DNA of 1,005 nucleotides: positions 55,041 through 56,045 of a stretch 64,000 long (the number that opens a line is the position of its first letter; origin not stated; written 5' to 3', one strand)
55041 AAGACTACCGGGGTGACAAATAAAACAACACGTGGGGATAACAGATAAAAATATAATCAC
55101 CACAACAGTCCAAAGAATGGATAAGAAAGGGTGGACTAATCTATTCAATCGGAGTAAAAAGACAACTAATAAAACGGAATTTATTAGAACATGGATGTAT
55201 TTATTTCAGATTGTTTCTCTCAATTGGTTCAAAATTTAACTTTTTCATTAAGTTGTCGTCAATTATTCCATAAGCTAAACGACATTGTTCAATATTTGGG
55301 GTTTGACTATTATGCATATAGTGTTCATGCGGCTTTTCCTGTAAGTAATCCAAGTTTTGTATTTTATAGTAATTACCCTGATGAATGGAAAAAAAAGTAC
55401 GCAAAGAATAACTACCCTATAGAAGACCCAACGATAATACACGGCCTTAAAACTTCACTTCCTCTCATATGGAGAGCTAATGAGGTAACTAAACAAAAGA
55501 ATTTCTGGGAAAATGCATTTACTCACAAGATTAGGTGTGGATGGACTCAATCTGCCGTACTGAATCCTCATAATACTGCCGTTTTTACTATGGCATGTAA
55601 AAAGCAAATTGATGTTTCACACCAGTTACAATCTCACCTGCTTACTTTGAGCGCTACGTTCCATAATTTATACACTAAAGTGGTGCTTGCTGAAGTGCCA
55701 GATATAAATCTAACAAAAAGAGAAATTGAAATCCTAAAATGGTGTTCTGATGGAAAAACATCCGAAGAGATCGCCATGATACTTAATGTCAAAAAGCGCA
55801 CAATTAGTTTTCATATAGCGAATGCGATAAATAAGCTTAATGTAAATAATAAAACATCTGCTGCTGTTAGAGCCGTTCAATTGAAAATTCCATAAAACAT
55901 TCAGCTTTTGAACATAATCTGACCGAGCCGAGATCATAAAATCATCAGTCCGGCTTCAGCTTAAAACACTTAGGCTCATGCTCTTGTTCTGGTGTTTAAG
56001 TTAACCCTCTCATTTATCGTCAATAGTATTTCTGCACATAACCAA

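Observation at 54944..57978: AT-rich 3-kb insertion splitting the rpmE/priA pair, bounded by inverted repeats and lacking mobility genes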

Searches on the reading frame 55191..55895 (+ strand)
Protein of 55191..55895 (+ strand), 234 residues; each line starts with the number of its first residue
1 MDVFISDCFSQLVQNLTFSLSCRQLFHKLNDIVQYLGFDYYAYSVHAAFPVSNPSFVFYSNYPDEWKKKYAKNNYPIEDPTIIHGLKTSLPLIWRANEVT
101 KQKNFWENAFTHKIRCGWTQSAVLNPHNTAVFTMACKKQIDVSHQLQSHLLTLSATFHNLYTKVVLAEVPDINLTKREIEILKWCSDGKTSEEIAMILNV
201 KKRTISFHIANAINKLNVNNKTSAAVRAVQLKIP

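Call 8: search_protein_families(library=pfam, proteins=[window:55191-55895:+], max_evalue=0.01)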
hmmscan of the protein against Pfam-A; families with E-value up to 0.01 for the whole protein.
window:55191-55895:+ (234 aa): 5 families
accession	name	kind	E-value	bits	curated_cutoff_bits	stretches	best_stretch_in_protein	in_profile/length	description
PF03472.21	Autoind_bind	-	4e-24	85.3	23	1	23-159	3-147/149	Autoinducer binding domain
PF00196.25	GerE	-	1e-19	70.3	23.5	1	173-227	2-56/57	Bacterial regulatory proteins, luxR family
PF04967.18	HTH_10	-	0.0011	19.2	23.1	1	190-216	25-51/53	HTH DNA binding domain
PF14493.12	HTH_40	-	0.0013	19.4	27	1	182-215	6-39/89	Helix-turn-helix domain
PF04545.22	Sigma70_r4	-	0.0097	15.8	24.1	0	174-216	5-48/50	Sigma-70, region 4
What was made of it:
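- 55191..55895 (+): LuxR-family AHL-receptor gene (234 aa) with no luxI or rsaM partner nearby. Autoind_bind 4e-24 and GerE 1e-19 (call 8).
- Checked: Content: a LuxR-type ORF lies at 55191-55895 (Autoind_bind + GerE, call 8).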

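Call 19: find_encoding_contigs(protein=window:55191-55895:+, flank=6000, max_places=8)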
Protein window:55191-55895:+ (234 aa): no gene with exactly this product is on record in the collection.

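Call 35: find_homologous_proteins(query=window:55191-55895:+, max_evalue=1e-10)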
Query window:55191-55895:+ (234 aa): 3 proteins with E <= 1e-10 among 161 candidates.
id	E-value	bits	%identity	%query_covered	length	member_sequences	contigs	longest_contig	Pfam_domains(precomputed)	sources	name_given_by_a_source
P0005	2.6e-155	532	100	100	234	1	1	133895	PF00196.26,PF03472.22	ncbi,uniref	ncbi:autoinducer binding domain-containing protein [Neptunicella sp.]|uniref:autoinducer binding dom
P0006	1.6e-54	203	41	100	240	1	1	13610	PF00196.26,PF08281.19,PF03472.22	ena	-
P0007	8.0e-46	174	37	99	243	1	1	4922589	PF00196.26,PF03472.22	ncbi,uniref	ncbi:autoinducer binding domain-containing protein [Microbulbifer sp. ZKSA006]|uniref:autoinducer bi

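Call 36: find_encoding_contigs(protein=P0006, flank=5000, max_places=3)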
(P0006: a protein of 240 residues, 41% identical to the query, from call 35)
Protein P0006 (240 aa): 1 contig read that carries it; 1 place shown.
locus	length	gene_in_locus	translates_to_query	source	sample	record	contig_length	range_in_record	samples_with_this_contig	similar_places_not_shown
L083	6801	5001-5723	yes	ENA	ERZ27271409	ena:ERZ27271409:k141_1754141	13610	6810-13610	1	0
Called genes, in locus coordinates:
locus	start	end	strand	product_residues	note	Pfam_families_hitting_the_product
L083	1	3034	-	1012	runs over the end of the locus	PF00698:Acyl_transf_1, PF00501:AMP-binding, PF23024:AMP-dom_DIP2-like, PF00550:PP-binding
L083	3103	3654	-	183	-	PF00765:Autoind_synth, PF13444:Acetyltransf_5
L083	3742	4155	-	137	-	PF16245:DUF4902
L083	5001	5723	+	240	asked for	PF03472:Autoind_bind, PF00196:GerE, PF08281:Sigma70_r4_2 (faint)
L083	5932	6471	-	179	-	PF02631:RecX_HTH2, PF21981:RecX_HTH3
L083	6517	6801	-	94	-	?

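Call 37: find_encoding_contigs(protein=P0007, flank=5000, max_places=3)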
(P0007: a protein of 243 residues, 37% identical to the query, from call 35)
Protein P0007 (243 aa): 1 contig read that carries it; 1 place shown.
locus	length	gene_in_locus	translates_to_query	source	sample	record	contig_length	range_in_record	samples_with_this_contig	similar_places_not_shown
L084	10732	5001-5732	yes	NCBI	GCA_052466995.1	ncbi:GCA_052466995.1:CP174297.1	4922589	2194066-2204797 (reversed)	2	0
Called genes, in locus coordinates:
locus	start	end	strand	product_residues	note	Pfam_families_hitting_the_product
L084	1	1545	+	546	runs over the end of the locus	PF00118:Cpn60_TCP1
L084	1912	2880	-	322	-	PF13384:HTH_23 (weak), PF13936:HTH_38, PF13565:HTH_32 (weak), PF00665:rve (weak)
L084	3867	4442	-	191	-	PF00765:Autoind_synth, PF13444:Acetyltransf_5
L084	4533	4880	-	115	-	PF16245:DUF4902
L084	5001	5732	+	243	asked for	PF03472:Autoind_bind, PF00196:GerE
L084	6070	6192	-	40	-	-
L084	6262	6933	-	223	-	PF00753:Lactamase_B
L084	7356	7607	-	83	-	-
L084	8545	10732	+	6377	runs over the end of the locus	PF00109:ketoacyl-synt, PF00550:PP-binding, PF02801:Ketoacyl-synt_C, PF16197:KAsynt_C_assoc, PF22336:RhiE-like_linker, PF22621:CurL-like_PKS_C, PF00106:adh_short, PF08659:KR, +40 more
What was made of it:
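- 55191..55895 (+): The nearest relatives are 41% and 37% identical, and both sit beside DUF4902 + LuxI (calls 35-37).
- Closest known: LuxR 'solos'. Different: Those belong to luxR / rsaM-luxI loci (calls 35-37), so this looks like a fragment of such a locus rather than an old dedicated solo.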

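Call 68: search_protein_families(library=padloc, proteins=[window:55191-55895:+], max_evalue=0.01)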
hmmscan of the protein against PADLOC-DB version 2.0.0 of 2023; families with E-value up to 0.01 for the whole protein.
window:55191-55895:+ (234 aa): 3 families
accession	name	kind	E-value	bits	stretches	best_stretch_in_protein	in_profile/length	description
PDLC01851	CARF3--CARF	-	3.1e-05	21.5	1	173-224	209-260/279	-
PDLC01268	CasR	-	0.0042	15.1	1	168-211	120-160/179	"CAS-I,CAS-II,CAS-III,CAS-IV,CAS-V,CAS-VI; associated_signaling"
PDLC01848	CARF3--CARF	-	0.0098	13.6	0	168-214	130-175/197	-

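Call 71: search_solved_structures(query=window:55191-55895:+, max_evalue=0.00001, show_alignments=3)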
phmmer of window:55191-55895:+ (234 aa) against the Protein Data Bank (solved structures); distinct sequences matched with E-value up to 0.00001: 26.
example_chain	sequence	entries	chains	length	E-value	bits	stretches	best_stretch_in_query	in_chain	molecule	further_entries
3szt_A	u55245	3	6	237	2e-39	138.6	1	24-230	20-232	Quorum-sensing control repressor | LuxR family transcriptional regulator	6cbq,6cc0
7r3g_B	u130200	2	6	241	6.8e-35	123.8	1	19-231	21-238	Regulatory protein RhlR | PROSS optimized variant of RhlR with 75 mutations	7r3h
7r3i_A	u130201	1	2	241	9.7e-32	113.4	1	19-231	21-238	PROSS optimized variant of RhlR with 61 mutations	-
4lfu_A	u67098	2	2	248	1.6e-31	112.7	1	21-228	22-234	Regulatory protein SdiA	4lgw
4y13_A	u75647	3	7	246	2.1e-31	112.3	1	21-228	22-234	Transcriptional regulator of ftsQAZ gene cluster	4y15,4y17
7r3j_C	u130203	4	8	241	7.8e-29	103.9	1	25-231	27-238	Regulatory protein RhlR | RhlR protein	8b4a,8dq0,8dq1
7r3e_A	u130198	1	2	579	7.7e-28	100.7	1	25-231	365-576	2-aminobenzoylacetyl-CoA thioesterase,Regulatory protein RhlR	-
3qp6_A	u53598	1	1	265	1.6e-20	76.8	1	57-231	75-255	CviR transcriptional regulator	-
3qp5_A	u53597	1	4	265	3.5e-20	75.6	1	57-234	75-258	CviR transcriptional regulator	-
6mvn_A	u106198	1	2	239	5.7e-19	71.7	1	56-231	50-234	Transcriptional regulator LasR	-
6mwh_A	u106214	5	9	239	1.8e-18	70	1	56-231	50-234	Transcriptional regulator LasR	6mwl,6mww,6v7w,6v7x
6mwz_A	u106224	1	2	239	1.7e-17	66.9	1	56-231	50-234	Transcriptional regulator LasR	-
2avx_A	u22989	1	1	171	5.6e-13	52.1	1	21-130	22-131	Regulatory protein sdiA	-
5l10_A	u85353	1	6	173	6e-13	52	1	5-136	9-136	N-acylhomoserine lactone dependent regulatory protein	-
1h0m_A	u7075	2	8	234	5.5e-10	42.3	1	29-232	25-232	Transcriptional activator protein TraR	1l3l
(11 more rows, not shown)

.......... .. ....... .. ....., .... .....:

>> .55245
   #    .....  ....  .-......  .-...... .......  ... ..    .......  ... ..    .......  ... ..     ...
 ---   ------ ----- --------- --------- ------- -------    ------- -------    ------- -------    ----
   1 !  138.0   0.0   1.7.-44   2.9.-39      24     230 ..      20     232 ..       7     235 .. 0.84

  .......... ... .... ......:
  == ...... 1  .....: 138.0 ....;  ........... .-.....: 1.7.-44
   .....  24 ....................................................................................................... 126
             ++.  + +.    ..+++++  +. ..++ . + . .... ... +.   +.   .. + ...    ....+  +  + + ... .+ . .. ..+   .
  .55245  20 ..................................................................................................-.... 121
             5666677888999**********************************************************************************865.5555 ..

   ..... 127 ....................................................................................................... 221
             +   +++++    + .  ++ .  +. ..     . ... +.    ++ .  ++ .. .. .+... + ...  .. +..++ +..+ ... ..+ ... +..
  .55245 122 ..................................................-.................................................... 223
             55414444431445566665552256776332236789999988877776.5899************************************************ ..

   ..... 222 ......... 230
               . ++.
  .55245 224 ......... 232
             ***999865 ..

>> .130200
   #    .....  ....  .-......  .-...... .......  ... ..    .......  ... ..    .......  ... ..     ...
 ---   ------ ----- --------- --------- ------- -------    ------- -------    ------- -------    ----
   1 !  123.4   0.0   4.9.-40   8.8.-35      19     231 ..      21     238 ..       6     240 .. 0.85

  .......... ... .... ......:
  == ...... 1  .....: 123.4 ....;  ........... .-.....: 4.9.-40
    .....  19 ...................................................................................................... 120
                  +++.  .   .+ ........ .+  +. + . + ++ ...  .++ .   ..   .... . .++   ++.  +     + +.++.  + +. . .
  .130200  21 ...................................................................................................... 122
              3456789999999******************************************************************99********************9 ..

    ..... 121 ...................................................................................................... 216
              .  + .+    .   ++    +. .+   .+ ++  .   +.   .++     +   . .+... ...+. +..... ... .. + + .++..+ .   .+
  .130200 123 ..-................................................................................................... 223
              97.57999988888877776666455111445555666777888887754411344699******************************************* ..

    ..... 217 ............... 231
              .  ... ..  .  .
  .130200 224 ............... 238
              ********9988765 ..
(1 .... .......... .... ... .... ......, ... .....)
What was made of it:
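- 55191..55895 (+): QscR 3szt matches at 2e-39, with W66, Y70, D79, P80, W94 and G117 conserved (call 71).
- On LuxR-family AHL receptor: W66, Y70, D79, P80, W94 and G117 align with QscR W62, Y66, D75, P76, W90 and G113 in the phmmer alignment (call 71).
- Closest known: LuxR 'solos'. Same: QscR is the best solved relative (E 2e-39), and all six hallmark ligand-pocket residues are conserved (calls 8, 71).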

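Call 85: search_protein_families(library=ncbifam, proteins=[window:55191-55895:+], max_evalue=0.01)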
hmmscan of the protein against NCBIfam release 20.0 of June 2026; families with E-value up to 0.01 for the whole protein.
window:55191-55895:+ (234 aa): 25 families
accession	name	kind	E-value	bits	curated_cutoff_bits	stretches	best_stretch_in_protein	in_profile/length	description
NF007561.1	PRK10188.1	equivalog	4.9e-35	121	350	1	21-229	22-235/240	quorum-sensing transcriptional regulator SdiA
NF010444.1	PRK13870.1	equivalog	1.1e-16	61.1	250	1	25-229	21-229/234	autoinducer-binding transcriptional regulator TraR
TIGR03020.2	EpsA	equivalog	5.6e-15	55.7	170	1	149-229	166-246/247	XrtB/PEP-CTERM-associated transcriptional regulator EpsA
NF047402.1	TransRegVisN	equivalog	8.5e-13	48.1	250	1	153-229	165-241/246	transcriptional regulator VisN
TIGR03541.1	reg_near_HchA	equivalog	4.9e-11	42.6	215.6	1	136-230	132-228/232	PA1136 family autoinducer-binding transcriptional regulator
NF007505.1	PRK10100.1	equivalog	1.1e-08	35.1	250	1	137-228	115-199/204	biofilm master transcriptional regulator CsgD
NF052366.1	photon_PedR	equivalog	2e-08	34.3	120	1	173-224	2-53/74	photosynthetic electron transport-dependent transcriptional regulator PedR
NF047785.1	respo_reg_MadR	equivalog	2.1e-08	33.8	300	1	170-229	145-204/209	MadR family response regulator transcription factor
NF007708.0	PRK10403.1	equivalog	7.4e-08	32.1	343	1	169-229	149-209/215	nitrate/nitrite response regulator protein NarP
NF003420.0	PRK04841.1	equivalog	2e-06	26.1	537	1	172-231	837-896/903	HTH-type transcriptional regulator MalT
NF007935.0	PRK10651.1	equivalog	2.4e-06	26.9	250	1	169-232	151-214/216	two-component system response regulator NarL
NF047403.1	TransRegVisR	equivalog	3.5e-06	26.6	300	1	131-231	115-216/220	transcriptional regulator VisR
NF011896.0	PRK15369.1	equivalog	6.4e-06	25.9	242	1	171-228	147-204/211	two component system response regulator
NF011940.0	PRK15411.1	equivalog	2.3e-05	24.3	162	1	156-222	120-186/207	transcriptional regulator RcsA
NF041830.1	RR_TF_ErdR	exception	8e-05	22.4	390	1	173-231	150-208/213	response regulator transcription factor ErdR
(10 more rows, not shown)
